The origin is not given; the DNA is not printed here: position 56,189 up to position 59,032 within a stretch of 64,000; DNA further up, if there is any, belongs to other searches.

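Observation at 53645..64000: Duplicated two-gene receptor-binding cassettes: '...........' repeat fibres alternating with BspA-type LRR tip proteins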

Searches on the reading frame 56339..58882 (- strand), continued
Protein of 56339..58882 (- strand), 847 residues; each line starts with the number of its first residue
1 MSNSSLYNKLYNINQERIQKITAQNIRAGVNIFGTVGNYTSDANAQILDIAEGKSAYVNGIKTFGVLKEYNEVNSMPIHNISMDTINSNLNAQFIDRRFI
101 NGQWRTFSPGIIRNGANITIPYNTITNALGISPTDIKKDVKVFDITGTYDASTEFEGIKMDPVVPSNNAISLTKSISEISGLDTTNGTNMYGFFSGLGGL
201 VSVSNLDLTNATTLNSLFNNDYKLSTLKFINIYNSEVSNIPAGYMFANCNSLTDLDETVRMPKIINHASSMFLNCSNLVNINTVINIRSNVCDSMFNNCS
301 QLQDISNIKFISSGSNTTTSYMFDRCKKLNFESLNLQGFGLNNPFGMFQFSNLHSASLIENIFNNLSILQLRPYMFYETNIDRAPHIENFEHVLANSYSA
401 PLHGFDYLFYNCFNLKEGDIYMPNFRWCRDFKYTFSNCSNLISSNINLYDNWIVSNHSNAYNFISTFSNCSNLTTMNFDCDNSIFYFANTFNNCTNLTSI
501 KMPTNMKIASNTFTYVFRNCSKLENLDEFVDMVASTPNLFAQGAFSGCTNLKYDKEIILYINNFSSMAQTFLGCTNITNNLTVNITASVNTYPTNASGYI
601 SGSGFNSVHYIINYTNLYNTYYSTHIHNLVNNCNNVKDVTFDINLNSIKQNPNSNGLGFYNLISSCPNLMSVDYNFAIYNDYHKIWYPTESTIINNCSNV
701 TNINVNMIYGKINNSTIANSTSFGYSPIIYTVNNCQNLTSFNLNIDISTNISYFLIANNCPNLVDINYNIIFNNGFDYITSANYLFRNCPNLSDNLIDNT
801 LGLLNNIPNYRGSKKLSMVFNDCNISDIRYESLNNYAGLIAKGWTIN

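Call 71: predict_structure(alignment_id=A3)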
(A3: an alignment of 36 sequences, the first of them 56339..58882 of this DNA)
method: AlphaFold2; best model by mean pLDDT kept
length: 847 residues; sequences in the alignment: 36
mean_pLDDT: 84.2   pTM: 0.71
mean pLDDT of the five models: 84.2, 83.0, 82.2, 81.1, 81.0
residues with pLDDT >= 90: 437; 70-90: 260; 50-70: 125; < 50: 25
segments of 3 or more residues with pLDDT < 50: 1-3, 41-43, 150-154, 714-722
pLDDT, mean of each block of 10 residues (from residue 1): 65 77 62 62 59 65 68 63 81 74 66 70 82 71 71 64 78 88 88 93 93 96 94 90 97 95 96 98 95 97 96 87 97 92 95 95 93 95 94 74 83 96 85 97 95 83 96 95 93 96 87 93 87 85 93 89 84 92 83 72 93 76 74 95 79 63 93 89 58 89 90 51 55 90 87 84 92 77 82 94 85 86 93 94 88
secondary structure, 60 per line:
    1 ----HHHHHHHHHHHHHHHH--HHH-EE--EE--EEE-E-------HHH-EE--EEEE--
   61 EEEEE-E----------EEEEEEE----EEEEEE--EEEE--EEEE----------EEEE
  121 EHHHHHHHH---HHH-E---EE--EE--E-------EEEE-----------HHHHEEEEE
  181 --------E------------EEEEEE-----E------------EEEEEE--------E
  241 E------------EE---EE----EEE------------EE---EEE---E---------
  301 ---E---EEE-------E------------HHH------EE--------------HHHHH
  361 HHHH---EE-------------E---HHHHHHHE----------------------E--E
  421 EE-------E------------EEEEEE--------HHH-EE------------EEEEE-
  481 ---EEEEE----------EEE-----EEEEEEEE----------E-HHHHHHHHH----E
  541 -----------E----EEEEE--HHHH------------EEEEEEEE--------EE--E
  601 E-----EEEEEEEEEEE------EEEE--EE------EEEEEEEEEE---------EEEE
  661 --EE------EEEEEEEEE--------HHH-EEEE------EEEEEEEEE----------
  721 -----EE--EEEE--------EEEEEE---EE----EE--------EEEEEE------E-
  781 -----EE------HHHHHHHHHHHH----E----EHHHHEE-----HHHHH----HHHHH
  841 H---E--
elements in order (helices of 4 or more, strands of 3 or more residues): H5-20 E35-37 E55-58 E61-65 E78-84 E89-94 E97-100 E103-106 E117-121 H122-129 E157-160 H172-175 E176-180 E202-207 E226-231 E265-267 E285-287 E308-310 H356-364 H387-393 E420-422 E443-448 E475-479 E484-488 E499-501 E507-514 H527-535 E557-561 H564-567 E580-587 E607-617 E624-627 E638-647 E657-660 E671-679 E692-695 E702-710 E730-733 E742-747 E767-772 H794-805 H816-819 H827-831 H836-841

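Call 73: fold_search(model_id=the predicted structure, library=pdb)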
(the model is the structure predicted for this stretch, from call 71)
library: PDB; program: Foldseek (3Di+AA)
matches with E <= 10: 373; with E <= 0.001: 80
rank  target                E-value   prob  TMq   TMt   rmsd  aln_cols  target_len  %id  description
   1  5awb_A                2.4e-06  0.99  0.12  0.13  26.6       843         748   12  Crystal structure of human TLR8 in complex with N1-3-aminomethylbenzyl (meta-amine) (released 2015-09-23)
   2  4fs7                  4.3e-06  1.00  0.24  0.48   8.5       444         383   15  Crystal structure of a leucine-rich repeat protein (BACOVA_04585) from Bacteroides ovatus ATCC 8483 at 1.19 A resolution (released 2012-09-19)
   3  9mhx_A                6.6e-06  0.91  0.11  0.12  26.4       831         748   12  Human TLR8 ectodomain with small molecule agonist 7 (released 2025-03-05)
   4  3wpg_A                1.6e-05  0.98  0.14  0.15  25.1       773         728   10  Crystal structure of mouse TLR9 in complex with inhibitory DNA4084 (form 1) (released 2015-02-11)
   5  4r07_B                1.6e-05  0.95  0.11  0.13  23.4       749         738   13  Crystal structure of human TLR8 in complex with ORN06 (released 2015-01-14)
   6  5hz0_B                1.7e-05  0.98  0.12  0.15  19.9       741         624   12  Plant peptide hormone receptor RGFR1 in complex with RGF2 (released 2017-04-05)
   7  4r0a_A                1.7e-05  0.94  0.12  0.12  26.5       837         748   11  Crystal structure of human TLR8 in complex with uridine mononucleoside (released 2015-01-14)
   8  5wyx_A                1.8e-05  0.95  0.13  0.14  27.8       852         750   10  Crystal structure of human TLR8 in complex with CU-CPT8m (released 2017-12-13)
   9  5gs0_A                2.1e-05  0.99  0.14  0.16  21.5       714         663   13  Crystal structure of the complex of TLR3 and bi-specific diabody (released 2016-10-12)
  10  3w3j_B                2.2e-05  0.92  0.12  0.13  27.1       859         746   12  Crystal structure of human TLR8 in complex with CL097 (released 2013-04-03)
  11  3wpb_A                2.3e-05  0.99  0.14  0.15  24.6       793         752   10  Crystal structure of horse TLR9 (unliganded form) (released 2015-02-11)
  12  5zln_B                2.3e-05  0.97  0.12  0.13  23.7       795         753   13  Crystal structure of mouse TLR9 in complex with two DNAs (CpG DNA and TCGCCA DNA) (released 2018-04-25)
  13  6nyr_A                2.8e-05  0.82  0.11  0.12  24.3       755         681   10  The crystal structure of CroV588 a novel circular LRR protein structure (released 2020-08-12)
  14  4ufr_A                3.2e-05  1.00  0.13  0.22  19.8       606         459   12  Structure of the ectodomain of LGR5 in complex with R-spondin-2 (Fu1Fu2) (released 2015-07-08)
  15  4gt6                  3.7e-05  1.00  0.16  0.28  11.4       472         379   13  Crystal structure of a leucine rich cell surface protein (FAEPRAA2165_01021) from Faecalibacterium prausnitzii A2-165 at (released 2012-09-26)
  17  4h09_A                4.2e-05  1.00  0.18  0.33  11.2       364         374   16  Crystal structure of a leucine-rich repeat protein (EUBVEN_01088) from Eubacterium ventriosum ATCC 27560 at 2.50 A res (released 2012-10-10)
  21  4h09_B                5.7e-05  1.00  0.18  0.34  11.4       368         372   16  Crystal structure of a leucine-rich repeat protein (EUBVEN_01088) from Eubacterium ventriosum ATCC 27560 at 2.50 A res (released 2012-10-10)
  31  4h09_C                8.5e-05  1.00  0.19  0.36  10.5       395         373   16  Crystal structure of a leucine-rich repeat protein (EUBVEN_01088) from Eubacterium ventriosum ATCC 27560 at 2.50 A res (released 2012-10-10)
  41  4h09_E                1.5e-04  1.00  0.19  0.35  11.0       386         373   16  Crystal structure of a leucine-rich repeat protein (EUBVEN_01088) from Eubacterium ventriosum ATCC 27560 at 2.50 A res (released 2012-10-10)
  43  4h09_D                1.6e-04  1.00  0.20  0.39   9.3       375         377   16  Crystal structure of a leucine-rich repeat protein (EUBVEN_01088) from Eubacterium ventriosum ATCC 27560 at 2.50 A res (released 2012-10-10)
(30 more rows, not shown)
